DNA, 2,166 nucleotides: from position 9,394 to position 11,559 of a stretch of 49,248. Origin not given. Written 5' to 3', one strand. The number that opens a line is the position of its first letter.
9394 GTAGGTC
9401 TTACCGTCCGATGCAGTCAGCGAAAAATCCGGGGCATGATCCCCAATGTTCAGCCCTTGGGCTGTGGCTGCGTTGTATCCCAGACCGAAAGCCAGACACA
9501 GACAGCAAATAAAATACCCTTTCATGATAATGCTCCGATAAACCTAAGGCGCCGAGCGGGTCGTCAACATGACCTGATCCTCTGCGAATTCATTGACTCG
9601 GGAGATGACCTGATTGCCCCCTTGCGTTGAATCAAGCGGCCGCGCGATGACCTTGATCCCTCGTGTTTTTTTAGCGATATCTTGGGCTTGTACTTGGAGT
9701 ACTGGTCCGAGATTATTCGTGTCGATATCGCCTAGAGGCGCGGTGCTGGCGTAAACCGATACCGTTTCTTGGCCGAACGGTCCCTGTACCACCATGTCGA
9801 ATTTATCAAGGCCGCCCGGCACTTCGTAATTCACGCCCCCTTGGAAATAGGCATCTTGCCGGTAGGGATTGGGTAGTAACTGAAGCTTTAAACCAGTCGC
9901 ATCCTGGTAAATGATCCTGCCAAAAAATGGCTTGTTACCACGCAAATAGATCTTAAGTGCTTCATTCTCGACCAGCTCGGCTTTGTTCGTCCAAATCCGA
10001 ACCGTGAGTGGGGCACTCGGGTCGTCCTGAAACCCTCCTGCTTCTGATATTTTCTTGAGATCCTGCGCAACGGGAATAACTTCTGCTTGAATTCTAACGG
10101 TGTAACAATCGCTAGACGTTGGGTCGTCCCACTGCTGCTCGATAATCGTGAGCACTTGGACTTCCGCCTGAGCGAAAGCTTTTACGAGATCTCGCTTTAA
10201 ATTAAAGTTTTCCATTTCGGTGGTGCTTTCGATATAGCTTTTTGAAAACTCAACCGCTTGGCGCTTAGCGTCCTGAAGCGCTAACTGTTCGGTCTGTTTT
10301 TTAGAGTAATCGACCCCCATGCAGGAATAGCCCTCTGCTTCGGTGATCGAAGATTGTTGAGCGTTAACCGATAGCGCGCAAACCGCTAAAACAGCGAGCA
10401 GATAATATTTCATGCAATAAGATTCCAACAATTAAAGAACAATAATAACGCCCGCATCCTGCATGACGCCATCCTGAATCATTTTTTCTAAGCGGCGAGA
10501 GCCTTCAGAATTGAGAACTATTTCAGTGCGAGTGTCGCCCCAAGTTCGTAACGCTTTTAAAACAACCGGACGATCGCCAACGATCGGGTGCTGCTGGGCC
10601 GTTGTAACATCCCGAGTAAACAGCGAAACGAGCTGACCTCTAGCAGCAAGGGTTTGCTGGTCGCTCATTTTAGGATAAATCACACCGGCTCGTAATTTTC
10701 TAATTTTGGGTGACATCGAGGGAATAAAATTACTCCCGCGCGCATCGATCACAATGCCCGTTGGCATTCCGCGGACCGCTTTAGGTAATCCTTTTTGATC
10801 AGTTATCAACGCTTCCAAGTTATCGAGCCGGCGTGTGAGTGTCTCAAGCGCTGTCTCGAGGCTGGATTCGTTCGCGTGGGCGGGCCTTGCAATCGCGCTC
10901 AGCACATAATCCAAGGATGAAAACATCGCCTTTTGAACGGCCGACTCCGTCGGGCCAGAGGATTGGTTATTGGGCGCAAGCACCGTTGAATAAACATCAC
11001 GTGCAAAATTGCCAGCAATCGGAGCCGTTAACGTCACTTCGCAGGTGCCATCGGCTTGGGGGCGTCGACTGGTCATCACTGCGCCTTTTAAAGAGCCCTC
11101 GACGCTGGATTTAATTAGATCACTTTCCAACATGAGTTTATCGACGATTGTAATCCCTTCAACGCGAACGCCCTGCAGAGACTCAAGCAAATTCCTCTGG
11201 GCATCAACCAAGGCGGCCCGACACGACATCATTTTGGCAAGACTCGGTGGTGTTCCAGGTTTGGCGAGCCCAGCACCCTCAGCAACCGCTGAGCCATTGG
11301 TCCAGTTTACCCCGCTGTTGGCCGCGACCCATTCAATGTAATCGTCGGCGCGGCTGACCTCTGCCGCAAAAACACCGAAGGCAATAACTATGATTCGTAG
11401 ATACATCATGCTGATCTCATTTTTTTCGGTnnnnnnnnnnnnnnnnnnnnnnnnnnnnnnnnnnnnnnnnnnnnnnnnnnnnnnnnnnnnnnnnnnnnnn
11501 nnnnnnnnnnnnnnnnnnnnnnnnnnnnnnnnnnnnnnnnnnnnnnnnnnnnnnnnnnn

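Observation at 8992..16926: Eight-gene minus-strand operon: Mla/MCE-like core with a dead ATPase, a TPR anchor, three orphan secreted proteins or lipoproteins, and a Sec-peroxiredoxin. Candidate undescribed envelope system.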

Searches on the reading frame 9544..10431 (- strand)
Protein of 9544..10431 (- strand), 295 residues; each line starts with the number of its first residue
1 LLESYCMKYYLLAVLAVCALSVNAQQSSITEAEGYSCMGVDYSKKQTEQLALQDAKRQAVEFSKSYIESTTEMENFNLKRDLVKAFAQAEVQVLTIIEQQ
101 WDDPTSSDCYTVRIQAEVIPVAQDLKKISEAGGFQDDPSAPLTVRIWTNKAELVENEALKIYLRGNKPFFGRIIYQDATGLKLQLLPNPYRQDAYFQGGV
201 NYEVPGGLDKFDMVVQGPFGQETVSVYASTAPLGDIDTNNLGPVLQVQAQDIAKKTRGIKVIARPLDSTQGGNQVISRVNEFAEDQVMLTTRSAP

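Call 5: search_protein_families(library=pfam, max_evalue=0.1, proteins=[window:9544-10431:-])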
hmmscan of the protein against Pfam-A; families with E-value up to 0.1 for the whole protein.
window:9544-10431:- (295 aa): 2 families
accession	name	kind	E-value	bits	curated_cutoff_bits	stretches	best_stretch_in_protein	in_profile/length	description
PF14326.11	DUF4384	-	3.8e-17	62.6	27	1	155-232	4-81/81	Domain of unknown function (DUF4384)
PF16548.10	FlgT_N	-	2e-05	25.5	28.8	1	43-119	14-86/87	Flagellar assembly protein T, N-terminal domain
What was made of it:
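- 9544..10431 (-): Secreted protein (295 aa as an ORF; probably 289 aa from the ATG at 10413): FlgT_N/SHS2-like domain with conserved Cys37/Cys109, DUF4384 domain, conserved KTRGI and EFAE C-terminal motifs. Pfam DUF4384 3.8e-17, FlgT_N 2e-5 (call 5).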

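Call 6: search_protein_families(library=ncbifam, max_evalue=0.1, proteins=[window:9544-10431:-])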
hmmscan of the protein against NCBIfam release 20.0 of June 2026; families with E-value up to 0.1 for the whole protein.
window:9544-10431:- (295 aa): 0 families

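Call 37: search_solved_structures(query=A4, max_evalue=1)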
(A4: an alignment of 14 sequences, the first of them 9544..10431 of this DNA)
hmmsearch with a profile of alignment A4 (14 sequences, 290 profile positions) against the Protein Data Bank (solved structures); distinct sequences matched with E-value up to 1: 1.
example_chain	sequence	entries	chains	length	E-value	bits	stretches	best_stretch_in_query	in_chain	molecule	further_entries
8bl6_A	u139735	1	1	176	0.23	13.3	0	96-165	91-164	dIG14-scdim-EF62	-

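Call 69: search_protein_families(library=padloc, max_evalue=0.001, proteins=[window:9544-10431:-])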
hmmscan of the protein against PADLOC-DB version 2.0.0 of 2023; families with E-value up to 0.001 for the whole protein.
window:9544-10431:- (295 aa): 0 families

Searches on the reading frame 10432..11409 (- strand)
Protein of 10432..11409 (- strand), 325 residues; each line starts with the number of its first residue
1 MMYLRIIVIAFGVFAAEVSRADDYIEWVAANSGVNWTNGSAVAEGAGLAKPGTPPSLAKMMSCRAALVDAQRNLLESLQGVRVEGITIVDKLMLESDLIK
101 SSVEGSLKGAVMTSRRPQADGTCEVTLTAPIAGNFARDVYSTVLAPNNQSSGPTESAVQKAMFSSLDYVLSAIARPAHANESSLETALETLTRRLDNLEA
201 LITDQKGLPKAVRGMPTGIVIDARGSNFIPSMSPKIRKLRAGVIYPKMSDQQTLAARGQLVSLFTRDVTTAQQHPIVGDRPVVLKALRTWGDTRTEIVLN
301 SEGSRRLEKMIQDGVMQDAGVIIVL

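Call 5: search_protein_families(library=pfam, max_evalue=0.1, proteins=[window:10432-11409:-])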
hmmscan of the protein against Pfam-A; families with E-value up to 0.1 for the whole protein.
window:10432-11409:- (325 aa): 1 family
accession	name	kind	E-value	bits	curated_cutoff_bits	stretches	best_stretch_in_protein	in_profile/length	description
PF02169.21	LPP20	-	0.042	14.7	25.9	0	59-125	24-92/97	LPP20 lipoprotein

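Call 6: search_protein_families(library=ncbifam, max_evalue=0.1, proteins=[window:10432-11409:-])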
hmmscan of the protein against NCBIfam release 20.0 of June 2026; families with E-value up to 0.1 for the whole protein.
window:10432-11409:- (325 aa): 0 families

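Call 29: search_solved_structures(query=A2, max_evalue=10, show_alignments=2)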
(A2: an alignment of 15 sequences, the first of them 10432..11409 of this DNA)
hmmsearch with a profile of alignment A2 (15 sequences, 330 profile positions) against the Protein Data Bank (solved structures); distinct sequences matched with E-value up to 10: 13.
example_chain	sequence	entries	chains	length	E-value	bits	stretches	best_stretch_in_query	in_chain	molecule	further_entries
9hmf_C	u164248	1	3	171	9.5e-14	54.5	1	46-143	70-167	Lipoprotein, putative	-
9yfg_Ha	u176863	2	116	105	6.5e-07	32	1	56-120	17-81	Lipoprotein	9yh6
9yec_Fa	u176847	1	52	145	1.4e-06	30.9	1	56-120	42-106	Lipoprotein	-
8z5n_2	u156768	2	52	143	3.2e-06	29.7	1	57-125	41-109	Flagellar assembly lipoprotein FlgP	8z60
9yds_Aa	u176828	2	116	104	9.2e-05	24.9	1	56-120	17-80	Lipoprotein | FlgP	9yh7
6elf_A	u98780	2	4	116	0.13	14.5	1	192-244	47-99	Trp operon repressor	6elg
6ekp_A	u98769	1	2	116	0.32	13.3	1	191-244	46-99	Trp operon repressor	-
5jir_B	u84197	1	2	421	0.36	13.1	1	171-328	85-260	OOP family OmpA-OmpF porin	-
3m06_A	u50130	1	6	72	0.77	12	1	155-209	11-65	TNF receptor-associated factor 2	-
6eni_A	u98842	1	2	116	1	11.6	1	191-244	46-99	Trp operon repressor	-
6ejz_A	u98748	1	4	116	1.2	11.4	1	192-244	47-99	Trp operon repressor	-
6fal_A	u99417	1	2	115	1.2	11.4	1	192-244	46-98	Trp operon repressor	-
4xa6_A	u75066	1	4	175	2.5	10.3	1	153-216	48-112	Gp7-MYH7(1777-1855)-EB1 chimera protein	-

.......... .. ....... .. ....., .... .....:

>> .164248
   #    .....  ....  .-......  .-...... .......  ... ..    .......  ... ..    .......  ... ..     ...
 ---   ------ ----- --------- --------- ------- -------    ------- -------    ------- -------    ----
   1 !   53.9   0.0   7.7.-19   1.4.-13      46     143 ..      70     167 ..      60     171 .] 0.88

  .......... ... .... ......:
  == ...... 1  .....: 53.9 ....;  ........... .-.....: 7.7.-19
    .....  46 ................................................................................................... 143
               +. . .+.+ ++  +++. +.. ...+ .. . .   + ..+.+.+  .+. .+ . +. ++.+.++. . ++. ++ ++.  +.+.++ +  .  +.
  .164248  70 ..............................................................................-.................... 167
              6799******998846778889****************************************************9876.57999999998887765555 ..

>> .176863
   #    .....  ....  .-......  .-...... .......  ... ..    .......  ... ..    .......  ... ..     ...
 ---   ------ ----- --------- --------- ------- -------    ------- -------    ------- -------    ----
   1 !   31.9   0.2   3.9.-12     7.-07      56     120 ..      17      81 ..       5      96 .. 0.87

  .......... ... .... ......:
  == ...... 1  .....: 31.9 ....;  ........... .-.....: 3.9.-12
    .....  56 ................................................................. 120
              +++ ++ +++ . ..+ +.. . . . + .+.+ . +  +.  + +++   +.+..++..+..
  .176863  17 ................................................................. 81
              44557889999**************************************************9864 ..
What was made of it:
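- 10432..11409 (-): Secreted protein (325 aa): FlgP/LPP20 (SHS2) domain with the ring-forming hairpin and a conserved Cys63/Cys123 pair, a helical linker, and a highly conserved C-terminal domain with no family assignment. PDB profile hits C. jejuni FlgP (9hmf_C) 9.5e-14, plus FlgP entries 8z5n, 9yds and 9yfg (call 29).
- On FlgP/LPP20 SHS2 ring-forming proteins: Ungapped profile alignment to C. jejuni FlgP residues 70-167, including the insert (call 29).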

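Call 31: find_homologous_proteins(query=window:10432-11409:-)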
Query window:10432-11409:- (325 aa): 226 proteins with E <= 0.001 among 8000 candidates; the best 120 are listed.
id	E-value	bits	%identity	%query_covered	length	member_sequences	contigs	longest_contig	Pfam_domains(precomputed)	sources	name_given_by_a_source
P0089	2.8e-194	662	95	100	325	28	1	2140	-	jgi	jgi:hypothetical protein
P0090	4.1e-187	639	90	100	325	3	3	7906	-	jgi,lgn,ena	jgi:hypothetical protein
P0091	7.8e-187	638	90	100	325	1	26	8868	-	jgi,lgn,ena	-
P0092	1.1e-186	637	90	100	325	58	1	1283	-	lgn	-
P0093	1.9e-186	636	90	100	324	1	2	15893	-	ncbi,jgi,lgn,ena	-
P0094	3.6e-186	636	90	100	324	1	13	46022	-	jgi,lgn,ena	-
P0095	1.3e-185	634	89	100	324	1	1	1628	-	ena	-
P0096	2.9e-179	613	87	100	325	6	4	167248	-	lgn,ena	-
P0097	1.2e-176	604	86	100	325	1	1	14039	-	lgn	-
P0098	1.2e-176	604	86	100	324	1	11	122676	-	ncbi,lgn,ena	-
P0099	1.3e-176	604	86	100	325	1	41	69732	-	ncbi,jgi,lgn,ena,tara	ncbi:MAG: hypothetical protein QNL18_13345 [Pseudomonadales bacterium]|jgi:hypothetical protein|tara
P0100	1.3e-176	604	86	100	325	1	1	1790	-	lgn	-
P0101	1.6e-176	604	86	100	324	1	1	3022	-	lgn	-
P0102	3.8e-176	603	86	100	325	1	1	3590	-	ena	-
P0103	4.8e-176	602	85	100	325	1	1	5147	-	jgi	jgi:hypothetical protein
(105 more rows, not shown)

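Call 43: predict_structure(alignment_id=A3)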
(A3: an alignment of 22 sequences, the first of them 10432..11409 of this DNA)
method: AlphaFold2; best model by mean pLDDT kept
length: 325 residues; sequences in the alignment: 22
mean_pLDDT: 56.3   pTM: 0.34
mean pLDDT of the five models: 56.3, 50.1, 47.9, 47.1, 46.6
residues with pLDDT >= 90: 0; 70-90: 102; 50-70: 73; < 50: 150
segments of 3 or more residues with pLDDT < 50: 81-106, 137-140, 143-156, 174-181, 205-233, 239-246, 254-300, 318-325
pLDDT, mean of each block of 10 residues (from residue 1): 78 67 72 77 85 81 82 71 44 36 48 84 83 51 42 49 69 47 63 72 48 36 42 47 48 43 39 43 30 31 55 51 33
secondary structure, 60 per line:
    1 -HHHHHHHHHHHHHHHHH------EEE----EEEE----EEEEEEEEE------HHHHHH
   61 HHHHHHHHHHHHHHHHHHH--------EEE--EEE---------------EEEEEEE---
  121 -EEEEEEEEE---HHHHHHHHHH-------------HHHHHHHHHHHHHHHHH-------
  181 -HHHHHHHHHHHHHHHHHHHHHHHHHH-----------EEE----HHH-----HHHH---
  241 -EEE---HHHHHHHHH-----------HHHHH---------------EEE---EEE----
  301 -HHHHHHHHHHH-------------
elements in order: H2-18 E25-27 E32-35 E40-48 H55-79 E88-90 E93-95 E111-117 E122-130 H134-143 H157-173 H182-207 E219-221 H234-237 E242-244 H248-256 H268-272 E288-290 E294-296 H302-312
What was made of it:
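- On FlgP/LPP20 SHS2 ring-forming proteins: The monomer AF2 model has low confidence in the hairpin (call 43).
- The AF2 model of the 325-aa protein was poor (call 43).
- Tried and rejected: It was too poor (pLDDT 56) for fold search (call 43).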

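Call 69: search_protein_families(library=padloc, max_evalue=0.001, proteins=[window:10432-11409:-])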
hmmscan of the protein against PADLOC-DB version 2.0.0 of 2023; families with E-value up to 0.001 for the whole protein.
window:10432-11409:- (325 aa): 0 families

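Call 70: search_protein_representatives(alignment_id=A3)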
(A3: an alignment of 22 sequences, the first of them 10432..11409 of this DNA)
Query: 22 sequences, 327 profile positions. Proteins with E-value up to 0.001 (for the whole library): 4041; up to 1e-10: 2238; up to 1e-30: 382. The best 150 are listed.
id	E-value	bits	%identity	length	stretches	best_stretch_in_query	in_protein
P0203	8.0e-141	485.5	-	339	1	1-327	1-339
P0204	6.3e-130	449.7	-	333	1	1-327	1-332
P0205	1.1e-128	445.6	-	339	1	5-327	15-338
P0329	6.4e-119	413.5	-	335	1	6-327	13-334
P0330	1.4e-112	392.6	-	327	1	6-327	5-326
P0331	6.2e-107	374.1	-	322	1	15-327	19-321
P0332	1.2e-106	373.1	-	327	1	6-327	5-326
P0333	1.9e-105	369.2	-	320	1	8-327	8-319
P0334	4.8e-105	367.9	-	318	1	7-327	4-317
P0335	8.5e-104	363.8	-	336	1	21-327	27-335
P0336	2.1e-103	362.5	-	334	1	6-327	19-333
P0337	1.3e-100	353.3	-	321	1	1-327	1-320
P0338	2.7e-95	335.8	-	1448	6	35-185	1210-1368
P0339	2.7e-94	332.6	-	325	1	8-327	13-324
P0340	3.4e-86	305.9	-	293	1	50-327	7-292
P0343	1.8e-79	283.8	-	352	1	8-327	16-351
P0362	9.7e-50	186.1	-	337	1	32-326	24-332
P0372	1.4e-47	179.0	-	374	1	6-326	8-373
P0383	1.1e-45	172.8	-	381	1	7-326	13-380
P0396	2.9e-44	168.1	-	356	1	11-326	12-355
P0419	3.5e-42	161.3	-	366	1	7-326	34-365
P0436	6.4e-41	157.1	-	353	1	1-327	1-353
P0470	4.5e-39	151.1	-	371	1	10-326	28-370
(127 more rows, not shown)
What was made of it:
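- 10432..11409 (-): The superfamily is large: 2238 cluster representatives at E<=1e-10 (call 70).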

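Call 71: list_cluster_members(proteins=[P0329, P0335, P0343, P0362, P0372, P0383, P0396, P0419, P0436, P0470])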
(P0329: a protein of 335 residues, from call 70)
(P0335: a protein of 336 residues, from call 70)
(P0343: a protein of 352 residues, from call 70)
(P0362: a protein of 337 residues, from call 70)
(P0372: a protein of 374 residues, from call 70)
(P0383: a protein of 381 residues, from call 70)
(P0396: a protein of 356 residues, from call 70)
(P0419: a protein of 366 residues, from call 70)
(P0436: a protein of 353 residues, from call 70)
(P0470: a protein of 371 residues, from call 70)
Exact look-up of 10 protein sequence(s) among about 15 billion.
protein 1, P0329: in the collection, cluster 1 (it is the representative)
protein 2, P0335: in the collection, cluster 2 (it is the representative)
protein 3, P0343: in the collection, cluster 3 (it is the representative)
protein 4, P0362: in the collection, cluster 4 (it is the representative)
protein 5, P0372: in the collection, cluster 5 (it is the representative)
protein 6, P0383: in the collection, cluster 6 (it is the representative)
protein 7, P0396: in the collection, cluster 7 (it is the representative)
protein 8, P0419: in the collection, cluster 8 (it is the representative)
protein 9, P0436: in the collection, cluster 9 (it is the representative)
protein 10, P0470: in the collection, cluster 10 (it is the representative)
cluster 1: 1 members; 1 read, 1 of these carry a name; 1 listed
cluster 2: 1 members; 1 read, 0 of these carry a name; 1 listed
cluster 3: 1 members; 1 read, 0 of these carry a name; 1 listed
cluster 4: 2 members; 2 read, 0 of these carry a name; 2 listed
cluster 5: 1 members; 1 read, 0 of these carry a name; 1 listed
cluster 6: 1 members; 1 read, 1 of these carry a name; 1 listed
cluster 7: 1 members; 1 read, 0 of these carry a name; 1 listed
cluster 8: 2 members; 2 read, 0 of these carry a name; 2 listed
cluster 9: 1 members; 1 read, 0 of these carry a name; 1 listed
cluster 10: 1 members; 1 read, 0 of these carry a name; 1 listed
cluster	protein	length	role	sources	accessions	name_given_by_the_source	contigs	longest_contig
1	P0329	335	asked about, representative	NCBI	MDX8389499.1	MAG: hypothetical protein R8M38_03320 [Mariprofundaceae bacterium]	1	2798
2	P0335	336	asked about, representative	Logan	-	-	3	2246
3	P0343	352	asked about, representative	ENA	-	-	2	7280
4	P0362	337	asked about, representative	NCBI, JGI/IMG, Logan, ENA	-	-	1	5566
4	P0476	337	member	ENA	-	-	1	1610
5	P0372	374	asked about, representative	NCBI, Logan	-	-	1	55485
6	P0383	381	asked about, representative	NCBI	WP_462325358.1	LPP20 family lipoprotein [Desulfoplanes sp.]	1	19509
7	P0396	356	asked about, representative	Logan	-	-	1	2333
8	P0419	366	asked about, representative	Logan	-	-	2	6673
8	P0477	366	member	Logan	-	-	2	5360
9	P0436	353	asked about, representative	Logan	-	-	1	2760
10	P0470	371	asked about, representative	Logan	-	-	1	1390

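Call 99: search_protein_families(library=pfam, alignment_id=A9, max_evalue=0.001)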
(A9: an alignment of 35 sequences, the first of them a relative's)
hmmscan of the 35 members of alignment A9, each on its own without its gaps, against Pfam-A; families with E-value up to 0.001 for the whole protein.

A. member 1, P0203 (339 aa): 1 family
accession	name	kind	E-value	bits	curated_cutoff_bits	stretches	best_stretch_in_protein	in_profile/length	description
PF02169.21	LPP20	-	3.9e-06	27.7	25.9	1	52-125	7-92/97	LPP20 lipoprotein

B. families by the number of members that match (of 35 scanned): 6 families
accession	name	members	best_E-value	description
PF02169.21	LPP20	14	3.6e-22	LPP20 lipoprotein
PF23991.1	DUF7310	3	7.2e-06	Coiled-coil region of unknown function (DUF7310)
PF04102.17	SlyX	1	2.8e-05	SlyX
PF16326.10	ABC_tran_CTD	1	4.4e-05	ABC transporter C-terminal domain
PF17742.6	Fndc10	1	0.0001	Fibronectin type III domain-containing protein 10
PF16548.10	FlgT_N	1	0.00024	Flagellar assembly protein T, N-terminal domain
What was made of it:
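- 10432..11409 (-): The C-domain matches nothing in Pfam, even across 35 distant relatives (call 99).
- Tried and rejected: Its C-domain stays unassigned after PDB profile and Pfam scans (calls 29, 99).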
